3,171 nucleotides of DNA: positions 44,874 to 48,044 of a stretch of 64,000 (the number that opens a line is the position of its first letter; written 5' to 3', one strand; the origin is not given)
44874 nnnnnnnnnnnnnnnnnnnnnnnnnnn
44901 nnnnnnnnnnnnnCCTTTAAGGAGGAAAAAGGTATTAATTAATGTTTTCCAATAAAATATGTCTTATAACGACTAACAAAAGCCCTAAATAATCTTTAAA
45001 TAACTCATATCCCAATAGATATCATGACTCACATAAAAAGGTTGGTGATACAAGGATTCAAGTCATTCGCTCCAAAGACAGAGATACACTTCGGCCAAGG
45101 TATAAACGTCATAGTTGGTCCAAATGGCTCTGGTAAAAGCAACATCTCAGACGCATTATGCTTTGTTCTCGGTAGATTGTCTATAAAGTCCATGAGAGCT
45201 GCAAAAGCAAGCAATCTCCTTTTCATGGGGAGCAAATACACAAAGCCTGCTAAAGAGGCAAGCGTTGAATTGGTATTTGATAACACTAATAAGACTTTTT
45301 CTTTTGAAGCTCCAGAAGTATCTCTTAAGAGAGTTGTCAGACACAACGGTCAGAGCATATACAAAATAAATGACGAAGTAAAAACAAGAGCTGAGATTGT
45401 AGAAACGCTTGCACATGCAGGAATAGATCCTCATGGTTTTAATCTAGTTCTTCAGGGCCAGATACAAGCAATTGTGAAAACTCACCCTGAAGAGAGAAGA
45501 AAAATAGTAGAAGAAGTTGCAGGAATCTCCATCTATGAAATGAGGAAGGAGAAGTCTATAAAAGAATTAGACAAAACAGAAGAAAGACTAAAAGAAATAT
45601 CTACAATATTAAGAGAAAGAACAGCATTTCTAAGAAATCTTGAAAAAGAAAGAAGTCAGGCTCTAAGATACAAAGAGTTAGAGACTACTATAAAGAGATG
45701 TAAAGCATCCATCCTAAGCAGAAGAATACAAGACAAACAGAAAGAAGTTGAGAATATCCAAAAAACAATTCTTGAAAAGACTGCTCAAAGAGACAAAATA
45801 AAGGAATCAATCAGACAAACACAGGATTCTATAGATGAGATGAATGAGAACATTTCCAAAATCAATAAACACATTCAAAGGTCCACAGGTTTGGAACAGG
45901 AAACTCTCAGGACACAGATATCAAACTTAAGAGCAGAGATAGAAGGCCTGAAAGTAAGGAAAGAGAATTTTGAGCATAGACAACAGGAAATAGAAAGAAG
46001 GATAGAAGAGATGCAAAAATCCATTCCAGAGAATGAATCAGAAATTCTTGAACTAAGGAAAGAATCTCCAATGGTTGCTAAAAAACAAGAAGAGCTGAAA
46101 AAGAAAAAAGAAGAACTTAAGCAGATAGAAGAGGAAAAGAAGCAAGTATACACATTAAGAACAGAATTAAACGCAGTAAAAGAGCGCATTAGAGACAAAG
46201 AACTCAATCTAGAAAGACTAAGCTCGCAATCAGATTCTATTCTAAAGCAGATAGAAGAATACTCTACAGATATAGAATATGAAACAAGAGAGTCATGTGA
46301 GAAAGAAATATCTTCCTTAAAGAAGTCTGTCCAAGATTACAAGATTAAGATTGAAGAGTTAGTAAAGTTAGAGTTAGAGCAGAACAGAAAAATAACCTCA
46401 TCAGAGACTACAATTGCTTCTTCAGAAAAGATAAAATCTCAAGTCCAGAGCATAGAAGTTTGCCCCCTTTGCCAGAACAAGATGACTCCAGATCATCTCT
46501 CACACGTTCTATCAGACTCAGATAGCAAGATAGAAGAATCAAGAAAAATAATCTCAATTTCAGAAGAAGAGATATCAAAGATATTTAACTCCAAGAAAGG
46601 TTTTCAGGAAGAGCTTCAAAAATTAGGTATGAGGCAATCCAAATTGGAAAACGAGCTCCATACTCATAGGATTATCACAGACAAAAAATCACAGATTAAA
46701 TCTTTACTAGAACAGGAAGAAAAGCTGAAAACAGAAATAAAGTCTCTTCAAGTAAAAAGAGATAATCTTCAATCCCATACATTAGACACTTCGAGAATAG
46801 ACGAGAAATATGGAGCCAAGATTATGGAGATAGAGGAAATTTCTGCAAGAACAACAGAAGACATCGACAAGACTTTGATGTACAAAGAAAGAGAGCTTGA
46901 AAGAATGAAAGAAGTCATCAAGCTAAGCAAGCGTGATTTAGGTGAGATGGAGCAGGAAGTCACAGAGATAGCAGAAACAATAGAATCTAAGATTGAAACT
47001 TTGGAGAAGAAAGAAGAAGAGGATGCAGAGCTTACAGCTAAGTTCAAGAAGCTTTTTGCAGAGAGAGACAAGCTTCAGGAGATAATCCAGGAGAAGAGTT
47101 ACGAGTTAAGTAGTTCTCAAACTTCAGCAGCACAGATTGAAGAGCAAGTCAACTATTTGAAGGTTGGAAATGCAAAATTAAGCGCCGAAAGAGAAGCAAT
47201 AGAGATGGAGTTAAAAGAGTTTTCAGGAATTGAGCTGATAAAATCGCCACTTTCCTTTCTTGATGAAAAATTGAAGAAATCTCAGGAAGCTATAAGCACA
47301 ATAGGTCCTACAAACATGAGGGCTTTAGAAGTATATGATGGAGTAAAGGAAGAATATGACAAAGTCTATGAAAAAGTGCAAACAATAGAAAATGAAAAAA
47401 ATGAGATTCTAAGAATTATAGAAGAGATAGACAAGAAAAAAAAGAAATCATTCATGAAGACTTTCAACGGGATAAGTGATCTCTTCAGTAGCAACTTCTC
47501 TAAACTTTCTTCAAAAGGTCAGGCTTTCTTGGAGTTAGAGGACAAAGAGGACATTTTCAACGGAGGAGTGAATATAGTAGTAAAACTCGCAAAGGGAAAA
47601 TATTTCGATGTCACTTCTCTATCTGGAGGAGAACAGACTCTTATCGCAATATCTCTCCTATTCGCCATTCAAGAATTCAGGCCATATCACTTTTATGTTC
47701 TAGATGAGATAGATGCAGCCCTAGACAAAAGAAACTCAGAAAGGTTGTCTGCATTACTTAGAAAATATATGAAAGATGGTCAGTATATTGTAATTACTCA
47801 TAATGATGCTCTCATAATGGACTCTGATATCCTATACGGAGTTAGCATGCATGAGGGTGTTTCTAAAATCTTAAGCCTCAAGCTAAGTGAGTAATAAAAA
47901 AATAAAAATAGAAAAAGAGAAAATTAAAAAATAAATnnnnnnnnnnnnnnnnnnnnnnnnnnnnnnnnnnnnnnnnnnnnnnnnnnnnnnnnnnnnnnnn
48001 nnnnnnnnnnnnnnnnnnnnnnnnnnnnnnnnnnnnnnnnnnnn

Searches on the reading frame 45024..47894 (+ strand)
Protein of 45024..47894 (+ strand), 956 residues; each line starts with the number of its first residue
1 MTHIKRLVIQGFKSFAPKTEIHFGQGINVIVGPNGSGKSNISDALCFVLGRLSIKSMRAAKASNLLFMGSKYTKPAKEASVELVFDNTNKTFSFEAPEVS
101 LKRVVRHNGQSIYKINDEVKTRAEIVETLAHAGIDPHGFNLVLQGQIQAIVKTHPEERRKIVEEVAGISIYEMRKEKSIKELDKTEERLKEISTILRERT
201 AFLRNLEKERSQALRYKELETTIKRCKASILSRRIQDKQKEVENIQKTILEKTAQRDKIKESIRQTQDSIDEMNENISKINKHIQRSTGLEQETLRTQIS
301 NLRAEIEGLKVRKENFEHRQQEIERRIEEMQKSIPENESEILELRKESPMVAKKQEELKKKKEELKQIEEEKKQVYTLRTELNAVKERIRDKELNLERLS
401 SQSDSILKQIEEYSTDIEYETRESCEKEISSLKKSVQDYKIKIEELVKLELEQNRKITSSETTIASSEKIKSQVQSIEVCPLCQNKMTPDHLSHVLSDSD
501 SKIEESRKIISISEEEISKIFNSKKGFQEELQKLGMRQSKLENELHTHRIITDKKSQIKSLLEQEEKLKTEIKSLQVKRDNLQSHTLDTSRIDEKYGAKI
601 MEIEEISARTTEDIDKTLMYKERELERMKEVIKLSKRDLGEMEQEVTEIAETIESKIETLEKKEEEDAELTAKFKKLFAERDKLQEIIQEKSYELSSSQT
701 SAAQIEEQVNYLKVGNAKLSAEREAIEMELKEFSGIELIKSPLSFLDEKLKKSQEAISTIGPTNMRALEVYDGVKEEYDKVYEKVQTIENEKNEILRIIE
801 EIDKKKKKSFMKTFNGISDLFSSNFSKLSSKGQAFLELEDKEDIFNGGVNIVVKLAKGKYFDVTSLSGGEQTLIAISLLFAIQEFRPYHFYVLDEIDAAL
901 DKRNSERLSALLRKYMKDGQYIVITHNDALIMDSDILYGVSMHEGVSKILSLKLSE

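Call 69: search_protein_families(library=pfam, proteins=[window:45024-47894:+], max_evalue=0.01)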
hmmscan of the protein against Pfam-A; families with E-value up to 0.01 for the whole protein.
window:45024-47894:+ (956 aa): 6 families
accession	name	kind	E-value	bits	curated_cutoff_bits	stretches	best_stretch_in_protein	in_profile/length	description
PF02463.25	SMC_N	-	3e-49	167.9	40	1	3-947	1-219/220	RecF/RecN/SMC N terminal domain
PF13476.12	AAA_23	-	4.1e-19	70.5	27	1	6-252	1-196/201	AAA domain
PF13175.12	AAA_15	-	2.2e-11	44.4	32.1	1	4-299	3-272/374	AAA ATPase domain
PF13304.12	AAA_21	-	5.1e-10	40.3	27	2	27-64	1-26/304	AAA domain, putative AbiEii toxin, Type IV TA system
PF13555.12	AAA_29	-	0.00016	21.8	27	1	19-49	15-46/61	P-loop containing region of AAA domain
PF04423.19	Rad50_zn_hook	-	0.0022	18.2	24.3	1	468-508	9-50/52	Rad50 zinc hook motif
